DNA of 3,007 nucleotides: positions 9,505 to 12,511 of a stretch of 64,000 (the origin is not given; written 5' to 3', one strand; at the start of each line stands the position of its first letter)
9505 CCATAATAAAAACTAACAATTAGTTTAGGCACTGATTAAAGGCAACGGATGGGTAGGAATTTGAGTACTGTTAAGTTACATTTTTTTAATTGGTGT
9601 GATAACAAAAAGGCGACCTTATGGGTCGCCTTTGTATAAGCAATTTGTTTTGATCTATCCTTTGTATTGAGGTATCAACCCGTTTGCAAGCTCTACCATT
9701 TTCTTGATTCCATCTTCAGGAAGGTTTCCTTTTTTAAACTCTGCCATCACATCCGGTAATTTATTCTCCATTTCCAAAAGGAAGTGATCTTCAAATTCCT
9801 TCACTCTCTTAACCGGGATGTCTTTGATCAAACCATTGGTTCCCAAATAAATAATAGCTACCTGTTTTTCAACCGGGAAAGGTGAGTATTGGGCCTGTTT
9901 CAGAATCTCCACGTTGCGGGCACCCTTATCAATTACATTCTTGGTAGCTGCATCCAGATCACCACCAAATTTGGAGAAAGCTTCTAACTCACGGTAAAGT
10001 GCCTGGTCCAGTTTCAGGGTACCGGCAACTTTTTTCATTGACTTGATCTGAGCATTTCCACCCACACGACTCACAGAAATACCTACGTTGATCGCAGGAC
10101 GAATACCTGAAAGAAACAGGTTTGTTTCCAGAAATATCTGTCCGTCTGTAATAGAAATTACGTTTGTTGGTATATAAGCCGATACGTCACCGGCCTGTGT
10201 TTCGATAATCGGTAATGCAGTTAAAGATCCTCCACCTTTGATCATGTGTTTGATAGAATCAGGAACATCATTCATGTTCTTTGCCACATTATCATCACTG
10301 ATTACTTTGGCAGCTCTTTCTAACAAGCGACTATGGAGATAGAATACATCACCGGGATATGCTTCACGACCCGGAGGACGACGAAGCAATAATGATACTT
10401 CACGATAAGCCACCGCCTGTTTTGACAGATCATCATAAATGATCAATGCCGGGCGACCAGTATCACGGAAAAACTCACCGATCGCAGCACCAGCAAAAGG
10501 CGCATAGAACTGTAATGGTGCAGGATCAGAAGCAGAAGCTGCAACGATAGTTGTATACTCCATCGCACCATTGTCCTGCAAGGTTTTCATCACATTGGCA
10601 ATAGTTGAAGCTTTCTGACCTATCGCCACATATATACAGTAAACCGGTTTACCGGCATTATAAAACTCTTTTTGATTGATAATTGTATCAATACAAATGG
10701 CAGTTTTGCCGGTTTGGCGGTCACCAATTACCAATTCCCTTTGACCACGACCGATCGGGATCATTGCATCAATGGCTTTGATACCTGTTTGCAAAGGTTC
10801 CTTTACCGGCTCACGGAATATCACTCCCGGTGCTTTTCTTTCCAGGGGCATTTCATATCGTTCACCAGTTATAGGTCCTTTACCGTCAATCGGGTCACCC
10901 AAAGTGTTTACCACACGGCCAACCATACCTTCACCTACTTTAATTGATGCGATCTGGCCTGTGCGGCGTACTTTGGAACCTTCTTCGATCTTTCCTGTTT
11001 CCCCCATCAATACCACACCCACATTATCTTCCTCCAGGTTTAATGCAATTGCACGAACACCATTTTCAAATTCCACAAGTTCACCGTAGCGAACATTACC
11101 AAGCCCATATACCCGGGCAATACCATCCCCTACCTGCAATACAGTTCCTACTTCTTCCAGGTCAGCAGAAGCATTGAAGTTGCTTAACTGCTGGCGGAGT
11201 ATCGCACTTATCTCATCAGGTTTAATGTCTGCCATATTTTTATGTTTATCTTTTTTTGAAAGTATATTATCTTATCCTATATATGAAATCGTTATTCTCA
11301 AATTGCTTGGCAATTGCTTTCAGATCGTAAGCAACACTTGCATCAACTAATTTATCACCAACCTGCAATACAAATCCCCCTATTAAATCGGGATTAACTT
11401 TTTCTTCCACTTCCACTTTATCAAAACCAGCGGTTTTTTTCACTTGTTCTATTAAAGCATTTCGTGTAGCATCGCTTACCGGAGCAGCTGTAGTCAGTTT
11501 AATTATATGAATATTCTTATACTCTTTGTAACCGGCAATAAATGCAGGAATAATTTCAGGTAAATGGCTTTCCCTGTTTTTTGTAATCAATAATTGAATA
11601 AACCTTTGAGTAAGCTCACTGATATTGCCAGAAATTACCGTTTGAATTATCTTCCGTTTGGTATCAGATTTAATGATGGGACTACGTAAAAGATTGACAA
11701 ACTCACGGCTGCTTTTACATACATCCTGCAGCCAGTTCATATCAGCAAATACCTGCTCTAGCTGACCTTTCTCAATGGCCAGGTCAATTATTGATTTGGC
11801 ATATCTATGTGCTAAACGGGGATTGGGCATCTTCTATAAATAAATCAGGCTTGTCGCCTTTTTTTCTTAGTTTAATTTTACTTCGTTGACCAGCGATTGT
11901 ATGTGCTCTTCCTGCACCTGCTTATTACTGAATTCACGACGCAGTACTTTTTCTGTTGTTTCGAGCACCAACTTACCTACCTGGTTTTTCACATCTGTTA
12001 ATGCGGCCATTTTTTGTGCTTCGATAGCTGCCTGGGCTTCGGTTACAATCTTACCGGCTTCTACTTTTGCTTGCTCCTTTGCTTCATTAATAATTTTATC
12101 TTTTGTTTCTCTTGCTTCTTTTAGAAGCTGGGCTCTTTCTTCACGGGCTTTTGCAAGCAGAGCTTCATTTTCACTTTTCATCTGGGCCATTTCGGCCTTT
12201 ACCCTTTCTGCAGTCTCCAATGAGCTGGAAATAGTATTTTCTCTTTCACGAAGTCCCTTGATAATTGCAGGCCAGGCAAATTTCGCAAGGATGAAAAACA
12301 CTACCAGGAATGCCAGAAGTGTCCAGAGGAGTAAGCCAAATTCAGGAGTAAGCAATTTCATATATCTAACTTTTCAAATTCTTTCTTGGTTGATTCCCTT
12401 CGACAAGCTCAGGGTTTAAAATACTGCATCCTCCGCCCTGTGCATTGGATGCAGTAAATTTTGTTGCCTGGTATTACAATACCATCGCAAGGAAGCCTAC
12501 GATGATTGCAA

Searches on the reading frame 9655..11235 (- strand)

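Call 67: search_protein_families(library=pfam, proteins=[window:9655-11235:-], max_evalue=0.001)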
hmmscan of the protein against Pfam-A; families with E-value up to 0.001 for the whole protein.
window:9655-11235:- (526 aa): 4 families
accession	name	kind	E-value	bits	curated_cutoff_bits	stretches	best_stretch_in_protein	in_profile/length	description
PF00006.31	ATP-synt_ab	-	4.9e-76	255.5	29.5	1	151-389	1-213/213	ATP synthase alpha/beta family, nucleotide-binding domain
PF00306.32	ATP-synt_ab_C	-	5.4e-42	143.6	27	1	396-514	1-120/126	ATP synthase alpha/beta chain, C terminal domain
PF02874.29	ATP-synt_ab_N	-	9.2e-19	68.2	20.9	1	27-93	3-69/69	ATP synthase alpha/beta family, beta-barrel domain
PF09378.16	HAS-barrel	-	0.0003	21.3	25.2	1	27-90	3-89/90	HAS barrel domain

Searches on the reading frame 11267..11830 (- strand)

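Call 67: search_protein_families(library=pfam, proteins=[window:11267-11830:-], max_evalue=0.001)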
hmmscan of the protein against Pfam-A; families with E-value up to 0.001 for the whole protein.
window:11267-11830:- (187 aa): 1 family
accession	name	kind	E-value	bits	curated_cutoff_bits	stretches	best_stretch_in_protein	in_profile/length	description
PF00213.23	OSCP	-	4.1e-46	157.6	22.3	1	6-176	1-171/172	ATP synthase delta (OSCP) subunit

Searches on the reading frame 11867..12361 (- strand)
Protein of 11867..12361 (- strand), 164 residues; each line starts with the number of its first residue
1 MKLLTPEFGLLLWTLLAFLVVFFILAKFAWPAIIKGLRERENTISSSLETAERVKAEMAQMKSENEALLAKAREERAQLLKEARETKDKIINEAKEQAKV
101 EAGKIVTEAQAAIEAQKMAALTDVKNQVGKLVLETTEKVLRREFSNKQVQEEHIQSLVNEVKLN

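Call 67: search_protein_families(library=pfam, proteins=[window:11867-12361:-], max_evalue=0.001)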
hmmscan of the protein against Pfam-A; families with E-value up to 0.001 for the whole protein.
window:11867-12361:- (164 aa): 2 families
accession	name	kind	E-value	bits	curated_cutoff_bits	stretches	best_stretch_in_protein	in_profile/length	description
PF00430.23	ATP-synt_B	-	1.6e-24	86.9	28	1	11-140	2-131/132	ATP synthase B/B' CF(0)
PF02326.20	YMF19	-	9.8e-06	26.8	22.6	1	12-73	13-72/84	Plant ATP synthase F0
